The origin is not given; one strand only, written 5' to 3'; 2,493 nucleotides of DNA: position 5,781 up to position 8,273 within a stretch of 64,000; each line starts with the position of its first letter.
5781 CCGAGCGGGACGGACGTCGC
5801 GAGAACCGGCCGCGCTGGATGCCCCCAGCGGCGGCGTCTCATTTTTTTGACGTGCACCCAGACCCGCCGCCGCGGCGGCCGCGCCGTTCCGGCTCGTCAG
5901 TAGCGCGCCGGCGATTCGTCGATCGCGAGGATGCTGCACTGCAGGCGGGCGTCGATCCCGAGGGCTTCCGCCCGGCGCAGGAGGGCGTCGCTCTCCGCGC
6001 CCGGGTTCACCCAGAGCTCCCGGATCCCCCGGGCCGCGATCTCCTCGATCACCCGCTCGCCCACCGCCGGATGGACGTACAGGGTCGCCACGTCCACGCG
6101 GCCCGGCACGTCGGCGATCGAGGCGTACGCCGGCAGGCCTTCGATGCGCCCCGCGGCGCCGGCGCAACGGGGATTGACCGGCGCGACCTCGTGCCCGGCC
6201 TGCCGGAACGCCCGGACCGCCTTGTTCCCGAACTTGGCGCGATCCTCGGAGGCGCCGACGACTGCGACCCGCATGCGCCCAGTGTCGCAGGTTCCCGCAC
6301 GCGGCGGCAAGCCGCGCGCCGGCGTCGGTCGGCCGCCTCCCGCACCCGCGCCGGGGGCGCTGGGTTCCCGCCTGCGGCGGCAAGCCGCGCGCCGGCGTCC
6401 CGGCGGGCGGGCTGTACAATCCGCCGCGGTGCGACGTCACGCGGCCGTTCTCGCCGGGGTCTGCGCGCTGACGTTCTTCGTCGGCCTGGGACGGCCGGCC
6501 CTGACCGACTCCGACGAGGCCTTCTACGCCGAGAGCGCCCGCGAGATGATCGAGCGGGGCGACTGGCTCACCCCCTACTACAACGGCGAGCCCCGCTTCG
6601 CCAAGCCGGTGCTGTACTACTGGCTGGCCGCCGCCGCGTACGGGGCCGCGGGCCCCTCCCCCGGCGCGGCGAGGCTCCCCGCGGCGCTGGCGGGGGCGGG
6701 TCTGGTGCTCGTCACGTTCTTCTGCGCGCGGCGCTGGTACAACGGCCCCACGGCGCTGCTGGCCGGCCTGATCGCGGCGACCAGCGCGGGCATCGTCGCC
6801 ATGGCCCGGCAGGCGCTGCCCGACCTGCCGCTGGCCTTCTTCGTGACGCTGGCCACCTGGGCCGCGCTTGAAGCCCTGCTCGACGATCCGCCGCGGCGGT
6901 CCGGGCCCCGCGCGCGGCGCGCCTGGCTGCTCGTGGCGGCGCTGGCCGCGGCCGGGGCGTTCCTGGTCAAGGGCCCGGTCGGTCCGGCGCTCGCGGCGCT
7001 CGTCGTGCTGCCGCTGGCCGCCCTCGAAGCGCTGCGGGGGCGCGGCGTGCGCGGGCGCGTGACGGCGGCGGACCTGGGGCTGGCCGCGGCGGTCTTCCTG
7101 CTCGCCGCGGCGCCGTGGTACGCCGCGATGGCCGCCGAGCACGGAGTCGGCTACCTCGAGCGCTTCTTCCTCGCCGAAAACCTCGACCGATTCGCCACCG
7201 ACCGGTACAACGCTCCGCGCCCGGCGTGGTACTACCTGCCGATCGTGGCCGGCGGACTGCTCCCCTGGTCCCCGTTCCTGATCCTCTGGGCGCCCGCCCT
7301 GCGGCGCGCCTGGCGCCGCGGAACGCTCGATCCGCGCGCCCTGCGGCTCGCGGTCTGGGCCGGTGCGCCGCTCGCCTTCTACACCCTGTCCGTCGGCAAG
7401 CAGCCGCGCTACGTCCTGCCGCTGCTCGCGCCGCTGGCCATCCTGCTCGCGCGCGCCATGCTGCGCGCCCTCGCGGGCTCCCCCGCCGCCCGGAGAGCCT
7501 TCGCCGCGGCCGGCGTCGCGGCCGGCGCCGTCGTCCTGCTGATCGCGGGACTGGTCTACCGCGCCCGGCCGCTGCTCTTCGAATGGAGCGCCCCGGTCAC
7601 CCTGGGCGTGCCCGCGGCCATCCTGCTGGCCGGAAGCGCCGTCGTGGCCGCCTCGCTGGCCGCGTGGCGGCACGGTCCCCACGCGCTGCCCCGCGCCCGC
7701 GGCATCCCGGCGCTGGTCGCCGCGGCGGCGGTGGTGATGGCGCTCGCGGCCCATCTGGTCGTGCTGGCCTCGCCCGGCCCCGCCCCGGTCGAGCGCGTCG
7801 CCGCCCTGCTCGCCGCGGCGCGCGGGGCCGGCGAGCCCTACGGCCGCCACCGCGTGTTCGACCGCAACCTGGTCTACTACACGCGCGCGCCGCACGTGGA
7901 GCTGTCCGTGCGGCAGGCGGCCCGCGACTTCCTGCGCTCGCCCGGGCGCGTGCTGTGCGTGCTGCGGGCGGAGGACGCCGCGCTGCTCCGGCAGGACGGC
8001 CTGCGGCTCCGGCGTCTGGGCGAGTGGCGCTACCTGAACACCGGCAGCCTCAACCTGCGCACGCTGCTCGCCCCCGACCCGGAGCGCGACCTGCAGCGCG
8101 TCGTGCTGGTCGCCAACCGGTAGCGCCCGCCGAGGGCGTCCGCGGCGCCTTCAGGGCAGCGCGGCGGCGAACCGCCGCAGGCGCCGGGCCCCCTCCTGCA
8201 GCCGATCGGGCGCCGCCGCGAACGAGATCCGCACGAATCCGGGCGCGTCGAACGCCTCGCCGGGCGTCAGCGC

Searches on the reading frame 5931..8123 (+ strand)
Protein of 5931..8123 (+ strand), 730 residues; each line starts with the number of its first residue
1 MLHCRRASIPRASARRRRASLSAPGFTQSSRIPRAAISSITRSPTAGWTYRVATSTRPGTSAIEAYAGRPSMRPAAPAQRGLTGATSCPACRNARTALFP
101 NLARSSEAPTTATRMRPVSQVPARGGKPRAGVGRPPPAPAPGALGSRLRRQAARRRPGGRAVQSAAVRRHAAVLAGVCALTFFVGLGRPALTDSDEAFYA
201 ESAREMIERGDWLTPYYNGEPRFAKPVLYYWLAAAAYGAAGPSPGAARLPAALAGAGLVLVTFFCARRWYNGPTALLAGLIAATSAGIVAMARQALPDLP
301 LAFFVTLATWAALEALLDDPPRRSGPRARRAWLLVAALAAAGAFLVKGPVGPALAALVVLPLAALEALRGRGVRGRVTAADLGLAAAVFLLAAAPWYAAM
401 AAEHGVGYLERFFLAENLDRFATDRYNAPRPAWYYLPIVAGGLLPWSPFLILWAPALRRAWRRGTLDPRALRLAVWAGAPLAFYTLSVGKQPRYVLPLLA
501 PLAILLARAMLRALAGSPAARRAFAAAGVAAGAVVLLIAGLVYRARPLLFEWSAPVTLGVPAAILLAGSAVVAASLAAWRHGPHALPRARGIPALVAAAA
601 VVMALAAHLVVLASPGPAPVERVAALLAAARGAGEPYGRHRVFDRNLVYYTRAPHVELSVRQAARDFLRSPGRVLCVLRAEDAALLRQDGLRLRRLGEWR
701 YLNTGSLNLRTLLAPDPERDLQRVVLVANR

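Call 40: search_protein_families(library=ncbifam, proteins=[window:5931-8123:+], max_evalue=0.00001)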
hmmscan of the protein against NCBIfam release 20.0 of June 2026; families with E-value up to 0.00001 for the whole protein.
window:5931-8123:+ (730 aa): 3 families
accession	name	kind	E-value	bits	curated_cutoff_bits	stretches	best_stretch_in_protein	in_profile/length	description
NF009784.2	PRK13279.1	equivalog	1.4e-49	169.1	567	1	168-534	4-357/539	lipid IV(A) 4-amino-4-deoxy-L-arabinosyltransferase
TIGR03663.1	TIGR03663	subfamily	7.7e-09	35.1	126.25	1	186-541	19-368/435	flippase activity-associated protein Agl23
NF058602.1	PrMnsylTfPmt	equivalog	2.3e-06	26.7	800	1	171-313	38-188/530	protein O-mannosyltransferase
